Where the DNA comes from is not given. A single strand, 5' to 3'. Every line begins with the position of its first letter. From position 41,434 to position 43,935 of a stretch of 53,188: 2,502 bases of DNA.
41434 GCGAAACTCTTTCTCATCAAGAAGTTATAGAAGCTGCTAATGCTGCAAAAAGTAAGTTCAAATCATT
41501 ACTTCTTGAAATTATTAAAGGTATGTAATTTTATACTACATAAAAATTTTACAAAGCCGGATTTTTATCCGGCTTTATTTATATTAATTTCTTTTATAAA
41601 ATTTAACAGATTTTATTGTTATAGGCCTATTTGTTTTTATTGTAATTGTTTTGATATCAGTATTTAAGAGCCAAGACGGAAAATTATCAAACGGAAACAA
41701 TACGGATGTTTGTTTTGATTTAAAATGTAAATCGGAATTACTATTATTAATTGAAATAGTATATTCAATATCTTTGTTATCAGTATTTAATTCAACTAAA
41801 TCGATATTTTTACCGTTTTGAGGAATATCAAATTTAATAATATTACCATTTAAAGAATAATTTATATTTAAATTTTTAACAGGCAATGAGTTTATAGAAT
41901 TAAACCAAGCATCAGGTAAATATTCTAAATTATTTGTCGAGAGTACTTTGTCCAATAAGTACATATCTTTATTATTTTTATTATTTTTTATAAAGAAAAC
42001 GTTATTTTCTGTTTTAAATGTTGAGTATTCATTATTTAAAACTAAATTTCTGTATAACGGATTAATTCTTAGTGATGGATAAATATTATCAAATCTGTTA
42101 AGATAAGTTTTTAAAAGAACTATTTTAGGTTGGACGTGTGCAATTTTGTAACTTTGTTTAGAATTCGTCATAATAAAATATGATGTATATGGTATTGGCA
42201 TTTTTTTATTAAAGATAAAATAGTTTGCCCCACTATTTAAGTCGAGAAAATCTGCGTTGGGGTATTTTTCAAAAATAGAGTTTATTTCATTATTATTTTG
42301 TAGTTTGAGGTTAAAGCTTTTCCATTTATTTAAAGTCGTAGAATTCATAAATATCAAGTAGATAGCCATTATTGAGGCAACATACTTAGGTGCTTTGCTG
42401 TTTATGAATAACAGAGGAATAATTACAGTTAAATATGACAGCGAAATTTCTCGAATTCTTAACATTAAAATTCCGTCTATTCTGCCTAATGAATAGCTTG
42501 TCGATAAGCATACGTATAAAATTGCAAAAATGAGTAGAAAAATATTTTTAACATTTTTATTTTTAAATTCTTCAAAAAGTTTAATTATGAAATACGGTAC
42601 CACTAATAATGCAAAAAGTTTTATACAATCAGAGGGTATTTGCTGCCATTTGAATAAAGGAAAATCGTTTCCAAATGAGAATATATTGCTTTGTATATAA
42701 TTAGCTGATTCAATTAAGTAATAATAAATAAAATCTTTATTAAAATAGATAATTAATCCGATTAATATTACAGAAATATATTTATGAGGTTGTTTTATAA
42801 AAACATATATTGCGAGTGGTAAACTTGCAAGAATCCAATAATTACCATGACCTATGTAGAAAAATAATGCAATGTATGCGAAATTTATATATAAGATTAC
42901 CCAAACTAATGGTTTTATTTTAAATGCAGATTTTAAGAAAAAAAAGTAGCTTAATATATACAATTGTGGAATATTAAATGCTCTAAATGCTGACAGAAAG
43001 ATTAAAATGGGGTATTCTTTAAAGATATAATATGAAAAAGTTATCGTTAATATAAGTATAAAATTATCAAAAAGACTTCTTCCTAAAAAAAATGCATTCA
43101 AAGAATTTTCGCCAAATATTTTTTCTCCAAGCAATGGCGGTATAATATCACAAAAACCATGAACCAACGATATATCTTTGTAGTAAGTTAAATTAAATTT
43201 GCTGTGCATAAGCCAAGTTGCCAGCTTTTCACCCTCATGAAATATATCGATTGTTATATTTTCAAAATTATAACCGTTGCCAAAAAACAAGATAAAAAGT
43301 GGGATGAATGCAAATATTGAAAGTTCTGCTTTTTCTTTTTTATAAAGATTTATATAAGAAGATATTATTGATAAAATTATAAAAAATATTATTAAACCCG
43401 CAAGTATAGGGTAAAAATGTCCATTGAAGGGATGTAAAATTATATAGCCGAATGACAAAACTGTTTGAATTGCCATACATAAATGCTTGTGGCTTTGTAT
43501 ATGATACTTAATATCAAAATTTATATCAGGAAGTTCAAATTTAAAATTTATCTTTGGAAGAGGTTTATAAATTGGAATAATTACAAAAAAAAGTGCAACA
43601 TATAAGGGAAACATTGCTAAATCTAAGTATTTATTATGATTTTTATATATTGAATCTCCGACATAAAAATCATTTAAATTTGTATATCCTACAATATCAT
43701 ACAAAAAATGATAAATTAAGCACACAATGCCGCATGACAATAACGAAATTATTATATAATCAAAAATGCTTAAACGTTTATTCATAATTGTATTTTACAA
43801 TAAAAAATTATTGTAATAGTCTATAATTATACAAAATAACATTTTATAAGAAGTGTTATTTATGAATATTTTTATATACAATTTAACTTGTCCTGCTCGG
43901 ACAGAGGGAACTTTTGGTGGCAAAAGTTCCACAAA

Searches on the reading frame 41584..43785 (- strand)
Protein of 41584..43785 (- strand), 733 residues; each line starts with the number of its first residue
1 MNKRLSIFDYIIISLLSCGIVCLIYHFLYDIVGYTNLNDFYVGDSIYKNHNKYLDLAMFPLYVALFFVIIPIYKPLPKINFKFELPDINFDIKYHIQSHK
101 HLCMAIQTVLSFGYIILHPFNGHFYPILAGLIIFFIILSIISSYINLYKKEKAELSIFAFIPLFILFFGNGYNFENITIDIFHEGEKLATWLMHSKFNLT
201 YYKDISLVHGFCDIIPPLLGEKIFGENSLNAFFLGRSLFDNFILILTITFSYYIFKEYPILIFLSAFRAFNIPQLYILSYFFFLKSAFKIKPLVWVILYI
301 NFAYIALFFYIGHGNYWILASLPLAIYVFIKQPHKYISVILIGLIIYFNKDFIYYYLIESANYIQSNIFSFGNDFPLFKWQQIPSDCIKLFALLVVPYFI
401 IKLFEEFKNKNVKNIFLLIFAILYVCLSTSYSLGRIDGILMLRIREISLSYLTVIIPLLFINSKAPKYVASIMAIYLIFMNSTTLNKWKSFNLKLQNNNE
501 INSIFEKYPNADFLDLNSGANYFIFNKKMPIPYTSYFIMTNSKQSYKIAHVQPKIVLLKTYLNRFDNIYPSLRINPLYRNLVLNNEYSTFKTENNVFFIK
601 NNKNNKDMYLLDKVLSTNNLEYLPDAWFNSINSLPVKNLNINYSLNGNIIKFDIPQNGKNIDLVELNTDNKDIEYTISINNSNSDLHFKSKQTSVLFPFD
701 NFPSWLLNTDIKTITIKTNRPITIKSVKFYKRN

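Call 13: search_protein_families(library=pfam, proteins=[window:41584-43785:-])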
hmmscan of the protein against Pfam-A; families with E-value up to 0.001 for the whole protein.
window:41584-43785:- (733 aa): 0 families

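Call 31: find_homologous_proteins(query=window:41584-43785:-, max_evalue=1e-10)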
Query window:41584-43785:- (733 aa): 31 proteins with E <= 1e-10 among 8000 candidates.
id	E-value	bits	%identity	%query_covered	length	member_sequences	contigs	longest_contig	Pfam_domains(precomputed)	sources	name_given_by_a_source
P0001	0.0e+0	1479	100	92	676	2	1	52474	-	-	-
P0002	0.0e+0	1067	67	100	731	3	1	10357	-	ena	-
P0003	0.0e+0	1033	65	100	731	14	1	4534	-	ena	-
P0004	0.0e+0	1027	64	100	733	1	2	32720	-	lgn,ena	-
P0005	0.0e+0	1022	65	100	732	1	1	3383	-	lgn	-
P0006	0.0e+0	1014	64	100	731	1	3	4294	-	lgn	-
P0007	1.0e-296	1004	65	100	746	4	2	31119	-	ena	-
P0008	6.1e-285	965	62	100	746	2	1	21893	-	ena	-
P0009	2.3e-283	960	62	100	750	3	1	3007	-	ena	-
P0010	3.4e-261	887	57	100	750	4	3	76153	-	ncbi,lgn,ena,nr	ncbi:hypothetical protein IJ843_02285 [bacterium]|nr:hypothetical protein [bacterium]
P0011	3.9e-253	860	57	100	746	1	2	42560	-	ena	-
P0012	1.1e-250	852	55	100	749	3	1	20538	-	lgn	-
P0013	5.5e-245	833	55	100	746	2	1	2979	-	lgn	-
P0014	2.1e-194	666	48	99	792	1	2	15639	-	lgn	-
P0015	4.0e-190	652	47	99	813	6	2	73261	-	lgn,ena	-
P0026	2.3e-95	339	35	100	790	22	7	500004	-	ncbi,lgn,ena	-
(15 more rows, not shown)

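Call 32: find_encoding_contigs(protein=P0002, flank=3000, max_places=4)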
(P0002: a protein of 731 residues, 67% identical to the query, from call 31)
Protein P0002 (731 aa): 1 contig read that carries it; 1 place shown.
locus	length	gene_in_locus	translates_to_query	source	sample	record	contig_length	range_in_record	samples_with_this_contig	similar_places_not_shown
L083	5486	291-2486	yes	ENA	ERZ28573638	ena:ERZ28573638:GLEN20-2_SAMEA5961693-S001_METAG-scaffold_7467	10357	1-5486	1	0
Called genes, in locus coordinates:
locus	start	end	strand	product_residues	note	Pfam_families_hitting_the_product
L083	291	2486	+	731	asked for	-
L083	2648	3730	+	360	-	PF03462:PCRF, PF00472:RF-1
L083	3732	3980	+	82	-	PF04296:YlxR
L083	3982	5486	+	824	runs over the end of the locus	PF04760:IF2_N, PF03144:GTP_EFTU_D2 (faint), PF04760:IF2_N, PF00009:GTP_EFTU, PF01926:MMR_HSR1, PF22042:EF-G_D2, PF11987:IF-2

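Call 33: find_encoding_contigs(protein=P0004, flank=3000, max_places=4)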
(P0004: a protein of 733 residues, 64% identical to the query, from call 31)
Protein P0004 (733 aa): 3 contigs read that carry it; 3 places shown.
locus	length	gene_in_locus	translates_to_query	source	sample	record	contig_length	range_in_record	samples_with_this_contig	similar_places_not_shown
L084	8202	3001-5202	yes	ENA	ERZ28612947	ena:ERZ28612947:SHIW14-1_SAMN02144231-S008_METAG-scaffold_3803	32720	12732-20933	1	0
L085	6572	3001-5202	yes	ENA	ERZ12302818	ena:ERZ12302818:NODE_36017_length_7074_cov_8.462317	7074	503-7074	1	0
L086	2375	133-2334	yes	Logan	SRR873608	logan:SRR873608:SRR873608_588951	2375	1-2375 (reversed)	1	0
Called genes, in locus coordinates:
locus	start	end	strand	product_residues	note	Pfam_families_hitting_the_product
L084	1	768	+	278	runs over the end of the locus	PF17827:PrmC_N (weak), PF03602:Cons_hypoth95 (weak), PF05175:MTS, PF06325:PrmA, PF01170:UPF0020 (weak), PF13649:Methyltransf_25, PF13847:Methyltransf_31, PF08241:Methyltransf_11, +3 more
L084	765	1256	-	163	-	PF01047:MarR (faint), PF01325:Fe_dep_repress, PF01978:TrmB (weak), PF12802:MarR_2 (weak), PF02742:Fe_dep_repr_C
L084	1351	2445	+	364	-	PF01171:ATP_bind_3 (faint), PF02540:NAD_synthase (faint), PF02568:ThiI (faint), PF03054:tRNA_Me_trans, PF06508:QueC (faint), PF20259:tRNA_Me_trans_M, PF20258:tRNA_Me_trans_C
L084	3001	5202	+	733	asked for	-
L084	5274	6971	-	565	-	PF00648:Peptidase_C2 (faint)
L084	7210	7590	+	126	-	PF01325:Fe_dep_repress, PF01978:TrmB (weak), PF01047:MarR (weak), PF08279:HTH_11 (weak), PF02742:Fe_dep_repr_C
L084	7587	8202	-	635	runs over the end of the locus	-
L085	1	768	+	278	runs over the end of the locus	PF17827:PrmC_N (weak), PF03602:Cons_hypoth95 (weak), PF05175:MTS, PF06325:PrmA, PF01170:UPF0020 (weak), PF13649:Methyltransf_25, PF13847:Methyltransf_31, PF08241:Methyltransf_11, +3 more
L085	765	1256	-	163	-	PF01047:MarR (faint), PF01325:Fe_dep_repress, PF01978:TrmB (weak), PF12802:MarR_2 (weak), PF02742:Fe_dep_repr_C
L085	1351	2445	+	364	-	PF01171:ATP_bind_3 (faint), PF02540:NAD_synthase (faint), PF02568:ThiI (faint), PF03054:tRNA_Me_trans, PF06508:QueC (faint), PF20259:tRNA_Me_trans_M, PF20258:tRNA_Me_trans_C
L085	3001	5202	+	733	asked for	-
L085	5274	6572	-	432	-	?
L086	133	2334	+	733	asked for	-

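Call 34: find_encoding_contigs(protein=P0003, flank=3000, max_places=4)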
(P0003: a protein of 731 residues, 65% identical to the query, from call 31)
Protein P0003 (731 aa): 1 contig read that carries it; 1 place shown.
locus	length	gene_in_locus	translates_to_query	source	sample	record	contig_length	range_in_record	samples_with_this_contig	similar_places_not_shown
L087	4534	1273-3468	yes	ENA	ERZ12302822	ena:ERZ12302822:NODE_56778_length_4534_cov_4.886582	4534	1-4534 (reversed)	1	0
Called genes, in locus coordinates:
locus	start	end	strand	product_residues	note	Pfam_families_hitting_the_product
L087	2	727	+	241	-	?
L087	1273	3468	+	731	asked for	-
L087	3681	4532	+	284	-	?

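Call 35: find_encoding_contigs(protein=P0007, flank=3000, max_places=4)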
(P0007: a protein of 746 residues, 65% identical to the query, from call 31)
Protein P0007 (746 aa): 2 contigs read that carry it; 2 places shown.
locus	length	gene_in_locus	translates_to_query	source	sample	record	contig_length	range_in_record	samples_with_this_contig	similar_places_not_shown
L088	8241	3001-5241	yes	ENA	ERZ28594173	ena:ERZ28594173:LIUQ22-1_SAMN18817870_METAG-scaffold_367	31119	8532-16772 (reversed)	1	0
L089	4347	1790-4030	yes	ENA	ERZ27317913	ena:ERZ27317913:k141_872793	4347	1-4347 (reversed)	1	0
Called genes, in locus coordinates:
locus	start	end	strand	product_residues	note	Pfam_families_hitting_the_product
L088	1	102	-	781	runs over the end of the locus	-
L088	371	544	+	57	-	-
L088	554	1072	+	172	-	-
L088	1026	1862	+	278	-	PF17827:PrmC_N (weak), PF07669:Eco57I, PF03602:Cons_hypoth95 (weak), PF05175:MTS, PF06325:PrmA, PF13649:Methyltransf_25, PF13847:Methyltransf_31, PF08241:Methyltransf_11, +4 more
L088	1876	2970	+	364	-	PF01171:ATP_bind_3 (faint), PF02540:NAD_synthase (faint), PF02568:ThiI (faint), PF03054:tRNA_Me_trans, PF06508:QueC (faint), PF20259:tRNA_Me_trans_M, PF20258:tRNA_Me_trans_C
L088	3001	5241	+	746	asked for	-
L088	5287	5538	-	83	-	-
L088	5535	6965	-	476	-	-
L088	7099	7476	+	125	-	PF01325:Fe_dep_repress, PF01047:MarR (weak), PF01978:TrmB (weak), PF13412:HTH_24 (weak), PF08279:HTH_11 (weak), PF02742:Fe_dep_repr_C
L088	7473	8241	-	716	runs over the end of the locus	-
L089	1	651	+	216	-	?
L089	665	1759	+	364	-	PF01171:ATP_bind_3 (faint), PF02540:NAD_synthase (faint), PF02568:ThiI (faint), PF03054:tRNA_Me_trans, PF06508:QueC (faint), PF20259:tRNA_Me_trans_M, PF20258:tRNA_Me_trans_C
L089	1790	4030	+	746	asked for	-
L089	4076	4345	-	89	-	?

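Call 36: find_encoding_contigs(protein=P0008, flank=3000, max_places=4)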
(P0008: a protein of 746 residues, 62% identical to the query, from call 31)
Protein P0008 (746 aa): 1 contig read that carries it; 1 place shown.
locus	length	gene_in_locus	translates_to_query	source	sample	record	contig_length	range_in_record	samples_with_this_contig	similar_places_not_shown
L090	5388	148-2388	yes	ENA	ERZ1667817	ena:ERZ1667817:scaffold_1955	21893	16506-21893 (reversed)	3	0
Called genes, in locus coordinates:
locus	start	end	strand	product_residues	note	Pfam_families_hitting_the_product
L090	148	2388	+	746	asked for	-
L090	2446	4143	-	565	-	PF00648:Peptidase_C2 (faint)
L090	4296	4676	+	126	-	PF01047:MarR, PF01325:Fe_dep_repress, PF01978:TrmB (weak), PF13412:HTH_24 (weak), PF02742:Fe_dep_repr_C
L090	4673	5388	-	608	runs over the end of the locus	-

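Call 37: find_encoding_contigs(protein=P0010, flank=3000, max_places=4)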
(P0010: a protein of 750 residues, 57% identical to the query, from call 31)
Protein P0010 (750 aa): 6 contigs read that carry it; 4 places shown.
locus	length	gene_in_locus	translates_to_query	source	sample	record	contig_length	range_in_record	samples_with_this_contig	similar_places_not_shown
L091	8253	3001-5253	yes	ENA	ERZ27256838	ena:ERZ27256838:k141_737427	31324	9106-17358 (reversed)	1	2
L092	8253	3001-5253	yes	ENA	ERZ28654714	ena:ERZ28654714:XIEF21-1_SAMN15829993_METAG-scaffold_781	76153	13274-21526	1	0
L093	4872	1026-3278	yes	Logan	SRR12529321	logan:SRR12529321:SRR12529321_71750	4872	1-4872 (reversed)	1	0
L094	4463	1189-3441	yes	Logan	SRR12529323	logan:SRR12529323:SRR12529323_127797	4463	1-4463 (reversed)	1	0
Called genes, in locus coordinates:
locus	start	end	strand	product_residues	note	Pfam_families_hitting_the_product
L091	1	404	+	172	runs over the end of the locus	-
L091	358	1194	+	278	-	PF03602:Cons_hypoth95 (weak), PF05971:Methyltransf_10 (weak), PF05175:MTS, PF06325:PrmA, PF01170:UPF0020 (weak), PF13649:Methyltransf_25, PF13847:Methyltransf_31, PF08241:Methyltransf_11, +2 more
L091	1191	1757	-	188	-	PF01047:MarR (weak), PF01325:Fe_dep_repress, PF01978:TrmB (weak), PF02742:Fe_dep_repr_C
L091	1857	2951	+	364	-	PF01171:ATP_bind_3 (faint), PF02540:NAD_synthase (faint), PF02568:ThiI (faint), PF03054:tRNA_Me_trans, PF06508:QueC (faint), PF20259:tRNA_Me_trans_M, PF20258:tRNA_Me_trans_C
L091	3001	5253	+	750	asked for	-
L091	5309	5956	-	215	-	-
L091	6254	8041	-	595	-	PF00648:Peptidase_C2 (faint)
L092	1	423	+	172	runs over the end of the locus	-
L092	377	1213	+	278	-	PF03602:Cons_hypoth95 (weak), PF05971:Methyltransf_10 (weak), PF05175:MTS, PF06325:PrmA, PF01170:UPF0020 (weak), PF13649:Methyltransf_25, PF13847:Methyltransf_31, PF08241:Methyltransf_11, +2 more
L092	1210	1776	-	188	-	PF01047:MarR (weak), PF01325:Fe_dep_repress, PF01978:TrmB (weak), PF02742:Fe_dep_repr_C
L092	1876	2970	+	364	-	PF01171:ATP_bind_3 (faint), PF02540:NAD_synthase (faint), PF02568:ThiI (faint), PF03054:tRNA_Me_trans, PF06508:QueC (faint), PF20259:tRNA_Me_trans_M, PF20258:tRNA_Me_trans_C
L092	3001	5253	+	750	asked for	-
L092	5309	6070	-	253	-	-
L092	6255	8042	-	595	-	PF00648:Peptidase_C2 (faint)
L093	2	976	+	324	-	?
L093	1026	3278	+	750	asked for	-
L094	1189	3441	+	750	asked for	-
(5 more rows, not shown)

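Call 38: find_encoding_contigs(protein=P0011, flank=3000, max_places=4)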
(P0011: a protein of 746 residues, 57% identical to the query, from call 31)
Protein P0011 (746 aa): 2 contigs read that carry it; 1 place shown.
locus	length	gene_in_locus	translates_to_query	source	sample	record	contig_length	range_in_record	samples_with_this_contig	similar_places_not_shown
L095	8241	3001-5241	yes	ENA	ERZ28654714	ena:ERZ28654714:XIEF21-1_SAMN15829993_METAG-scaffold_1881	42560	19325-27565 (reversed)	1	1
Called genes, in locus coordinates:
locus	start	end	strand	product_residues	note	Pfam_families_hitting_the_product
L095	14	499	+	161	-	-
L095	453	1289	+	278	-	PF17827:PrmC_N (weak), PF03602:Cons_hypoth95 (weak), PF05175:MTS, PF06325:PrmA, PF01170:UPF0020 (weak), PF13649:Methyltransf_25, PF13847:Methyltransf_31, PF08241:Methyltransf_11, +5 more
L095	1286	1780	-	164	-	PF01325:Fe_dep_repress, PF01978:TrmB (weak), PF08279:HTH_11 (faint), PF01022:HTH_5 (weak), PF02742:Fe_dep_repr_C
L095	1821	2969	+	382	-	PF02540:NAD_synthase (weak), PF01171:ATP_bind_3 (faint), PF02568:ThiI (faint), PF03054:tRNA_Me_trans, PF06508:QueC (faint), PF20259:tRNA_Me_trans_M, PF20258:tRNA_Me_trans_C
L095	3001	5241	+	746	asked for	-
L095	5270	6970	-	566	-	PF00648:Peptidase_C2 (faint)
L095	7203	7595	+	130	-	PF01325:Fe_dep_repress, PF01047:MarR, PF01978:TrmB (weak), PF12802:MarR_2 (faint), PF13412:HTH_24 (weak), PF08279:HTH_11 (weak), PF02742:Fe_dep_repr_C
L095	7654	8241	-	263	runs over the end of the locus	PF01643:Acyl-ACP_TE, PF13279:4HBT_2 (faint), PF20791:Acyl-ACP_TE_C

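Call 40: find_encoding_contigs(protein=P0006, flank=3000, max_places=4)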
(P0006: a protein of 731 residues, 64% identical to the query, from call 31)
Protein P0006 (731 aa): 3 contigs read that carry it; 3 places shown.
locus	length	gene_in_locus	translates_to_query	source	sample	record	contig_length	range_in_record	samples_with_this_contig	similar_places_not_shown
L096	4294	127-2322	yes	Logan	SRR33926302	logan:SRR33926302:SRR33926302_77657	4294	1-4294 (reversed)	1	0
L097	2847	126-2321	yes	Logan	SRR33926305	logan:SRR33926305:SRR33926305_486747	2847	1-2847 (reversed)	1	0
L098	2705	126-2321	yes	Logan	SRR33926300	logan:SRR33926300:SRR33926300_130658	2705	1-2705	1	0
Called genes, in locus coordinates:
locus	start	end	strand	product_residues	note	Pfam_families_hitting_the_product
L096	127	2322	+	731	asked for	-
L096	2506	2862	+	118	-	PF01245:Ribosomal_L19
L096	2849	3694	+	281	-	PF02421:FeoB_N (weak), PF03193:RsgA_GTPase (weak), PF01926:MMR_HSR1, PF02421:FeoB_N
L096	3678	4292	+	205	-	?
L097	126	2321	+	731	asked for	-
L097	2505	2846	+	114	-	?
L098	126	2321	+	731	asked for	-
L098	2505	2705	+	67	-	?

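Call 41: find_encoding_contigs(protein=P0005, flank=3000, max_places=4)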
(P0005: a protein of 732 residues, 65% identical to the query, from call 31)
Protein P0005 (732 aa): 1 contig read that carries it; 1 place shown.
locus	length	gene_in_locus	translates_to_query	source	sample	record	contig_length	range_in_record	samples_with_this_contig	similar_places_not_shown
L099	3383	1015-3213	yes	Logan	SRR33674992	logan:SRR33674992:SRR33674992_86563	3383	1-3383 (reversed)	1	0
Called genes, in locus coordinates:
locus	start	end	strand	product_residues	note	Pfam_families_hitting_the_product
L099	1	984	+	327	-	?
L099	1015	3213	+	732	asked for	-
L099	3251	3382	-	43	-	?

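Call 42: find_encoding_contigs(protein=P0009, flank=3000, max_places=4)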
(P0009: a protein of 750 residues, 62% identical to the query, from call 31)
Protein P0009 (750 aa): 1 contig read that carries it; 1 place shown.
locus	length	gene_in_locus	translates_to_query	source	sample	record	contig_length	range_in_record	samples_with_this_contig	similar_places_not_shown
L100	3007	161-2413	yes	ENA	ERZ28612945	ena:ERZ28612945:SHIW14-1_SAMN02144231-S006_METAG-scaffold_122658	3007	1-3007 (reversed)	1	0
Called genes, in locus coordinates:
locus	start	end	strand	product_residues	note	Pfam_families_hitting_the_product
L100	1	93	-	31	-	?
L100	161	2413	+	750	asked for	-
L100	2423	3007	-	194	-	?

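Call 59: search_protein_families(library=pfam, max_evalue=10, proteins=[window:41584-43785:-, P0010, P0026])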
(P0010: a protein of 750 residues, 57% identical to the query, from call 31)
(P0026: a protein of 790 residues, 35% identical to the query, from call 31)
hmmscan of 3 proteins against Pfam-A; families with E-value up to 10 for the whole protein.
window:41584-43785:- (733 aa): 0 families

P0010 (750 aa): 0 families

P0026 (790 aa): 1 family
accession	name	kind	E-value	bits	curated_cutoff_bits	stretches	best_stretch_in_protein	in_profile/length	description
PF01988.24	VIT1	-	0.32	11.2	28.1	0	308-355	139-183/214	VIT family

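Call 61: search_solved_structures(query=A6, max_evalue=1)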
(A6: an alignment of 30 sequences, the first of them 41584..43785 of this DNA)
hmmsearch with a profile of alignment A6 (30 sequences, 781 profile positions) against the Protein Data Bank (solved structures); distinct sequences matched with E-value up to 1: 0.

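Call 74: predict_structure(alignment_id=A6)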
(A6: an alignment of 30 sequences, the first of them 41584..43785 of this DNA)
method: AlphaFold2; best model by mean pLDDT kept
length: 733 residues; sequences in the alignment: 30
mean_pLDDT: 86.1   pTM: 0.85
mean pLDDT of the five models: 86.1, 85.9, 84.3, 83.7, 82.8
residues with pLDDT >= 90: 359; 70-90: 296; 50-70: 74; < 50: 4
segments of 3 or more residues with pLDDT < 50: none
pLDDT, mean of each block of 10 residues (from residue 1): 69 91 88 85 81 87 95 79 62 83 95 94 92 97 94 91 90 71 79 91 85 93 88 92 93 87 78 92 91 91 93 92 94 85 91 88 72 63 85 93 92 95 92 70 88 89 83 86 77 61 75 79 84 60 83 87 59 81 91 88 85 88 94 94 94 94 96 94 90 93 91 96 96 90
secondary structure, 60 per line:
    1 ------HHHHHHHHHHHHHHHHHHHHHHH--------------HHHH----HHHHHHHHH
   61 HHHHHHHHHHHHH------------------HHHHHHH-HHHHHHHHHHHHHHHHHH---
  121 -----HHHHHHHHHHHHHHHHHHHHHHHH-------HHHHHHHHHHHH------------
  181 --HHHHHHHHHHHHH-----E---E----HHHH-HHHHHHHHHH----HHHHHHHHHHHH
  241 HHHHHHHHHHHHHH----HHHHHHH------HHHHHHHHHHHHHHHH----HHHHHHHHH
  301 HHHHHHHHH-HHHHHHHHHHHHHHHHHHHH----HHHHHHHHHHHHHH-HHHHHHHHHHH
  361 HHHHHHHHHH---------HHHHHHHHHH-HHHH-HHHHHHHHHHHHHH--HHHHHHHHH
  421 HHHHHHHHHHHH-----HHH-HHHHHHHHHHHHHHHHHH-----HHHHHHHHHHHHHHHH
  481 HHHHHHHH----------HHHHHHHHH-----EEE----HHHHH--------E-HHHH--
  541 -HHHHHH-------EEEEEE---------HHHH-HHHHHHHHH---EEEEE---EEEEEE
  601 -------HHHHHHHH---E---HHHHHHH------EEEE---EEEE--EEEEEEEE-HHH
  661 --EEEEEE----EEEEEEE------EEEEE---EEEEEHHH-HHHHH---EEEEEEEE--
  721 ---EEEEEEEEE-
elements in order (helices of 4 or more, strands of 3 or more residues): H7-29 H44-47 H52-73 H92-98 H100-117 H126-149 H157-168 H183-195 H210-213 H215-224 H229-254 H259-265 H272-287 H292-309 H311-330 H335-348 H350-370 H380-389 H391-394 H396-409 H412-432 H442-459 H465-488 H499-507 E513-515 H520-524 H535-538 H542-547 E555-560 H570-573 H575-583 E587-591 E595-600 H608-615 H623-629 E636-639 E643-646 E649-656 E663-668 E673-679 E686-690 E694-698 H703-707 E711-718 E724-732

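Call 80: fold_search(model_id=the predicted structure, library=pdb)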
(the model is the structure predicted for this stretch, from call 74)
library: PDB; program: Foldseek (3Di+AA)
matches with E <= 10: 536; with E <= 0.001: 0
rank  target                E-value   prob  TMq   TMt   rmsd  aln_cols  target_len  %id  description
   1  3waj                  5.3e-03  0.96  0.26  0.24  21.8       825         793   10  Crystal structure of the Archaeoglobus fulgidus oligosaccharyltransferase (O29867_ARCFU) complex with Zn and sulfate (released 2013-10-30)
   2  6c26_A                7.9e-03  0.69  0.16  0.17  19.9       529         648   13  The Cryo-EM structure of a eukaryotic oligosaccharyl transferase complex (released 2018-01-31)
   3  7vt8                  4.1e-02  1.00  0.09  0.14   8.8       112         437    8  Crystal structure of MtGlu5 from Meiothermus taiwanensis WR-220 (released 2022-09-07)
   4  7vt4_A                8.0e-02  0.98  0.09  0.14   8.5       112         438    7  Crystal structure of mutant E393Q of MtGlu5 (released 2022-09-07)
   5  6sgf_A                1.0e-01  0.98  0.09  0.41   8.2       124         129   13  Molecular insight into a new low affinity xylan binding module CBM86, from the xylanolytic gut symbiont Roseburia inte (released 2019-11-20)
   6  6sgf_D                1.1e-01  0.99  0.10  0.43   8.0       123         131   12  Molecular insight into a new low affinity xylan binding module CBM86, from the xylanolytic gut symbiont Roseburia inte (released 2019-11-20)
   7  4aem                  1.1e-01  0.90  0.09  0.38   8.5       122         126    8  Structural and biochemical characterization of a novel Carbohydrate Binding Module of endoglucanase Cel5A from Eubacteri (released 2013-01-23)
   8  7vt4_B                1.3e-01  0.97  0.09  0.14   9.0       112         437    7  Crystal structure of mutant E393Q of MtGlu5 (released 2022-09-07)
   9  5ogl_A                1.4e-01  0.47  0.29  0.29  17.2       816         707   11  Structure of bacterial oligosaccharyltransferase PglB in complex with an acceptor peptide and an lipid-linked oligosac (released 2017-10-25)
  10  6sgf_C                1.4e-01  0.97  0.09  0.43   8.2       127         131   12  Molecular insight into a new low affinity xylan binding module CBM86, from the xylanolytic gut symbiont Roseburia inte (released 2019-11-20)
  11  4il7                  1.8e-01  0.82  0.08  0.43   6.3       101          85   14  Crystal structure of A223 C-terminal domain, a structural protein from sulfolobus turreted icosahedral virus (STIV) (released 2013-04-03)
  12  5tpv_A                1.8e-01  0.38  0.08  0.27  13.3       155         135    9  X-ray structure of WlaRA (TDP-fucose-3,4-ketoisomerase) from Campylobacter jejuni (released 2017-02-01)
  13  1o8p                  2.0e-01  0.92  0.09  0.39  10.4       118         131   12  Unbound structure of CsCBM6-3 from Clostridium stercorarium (released 2003-03-13)
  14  5afe_A                2.0e-01  0.91  0.10  0.43   9.2       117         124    9  Medium Resolution structure of the C-terminal family 65 Carbohydrate Binding Module (CBM65B) of endoglucanase Cel5A fr (released 2015-02-04)
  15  7crz                  2.0e-01  0.06  0.07  0.10  25.1       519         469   12  Crystal structure of human glucose transporter GLUT3 bound with C3361 (released 2021-01-13)
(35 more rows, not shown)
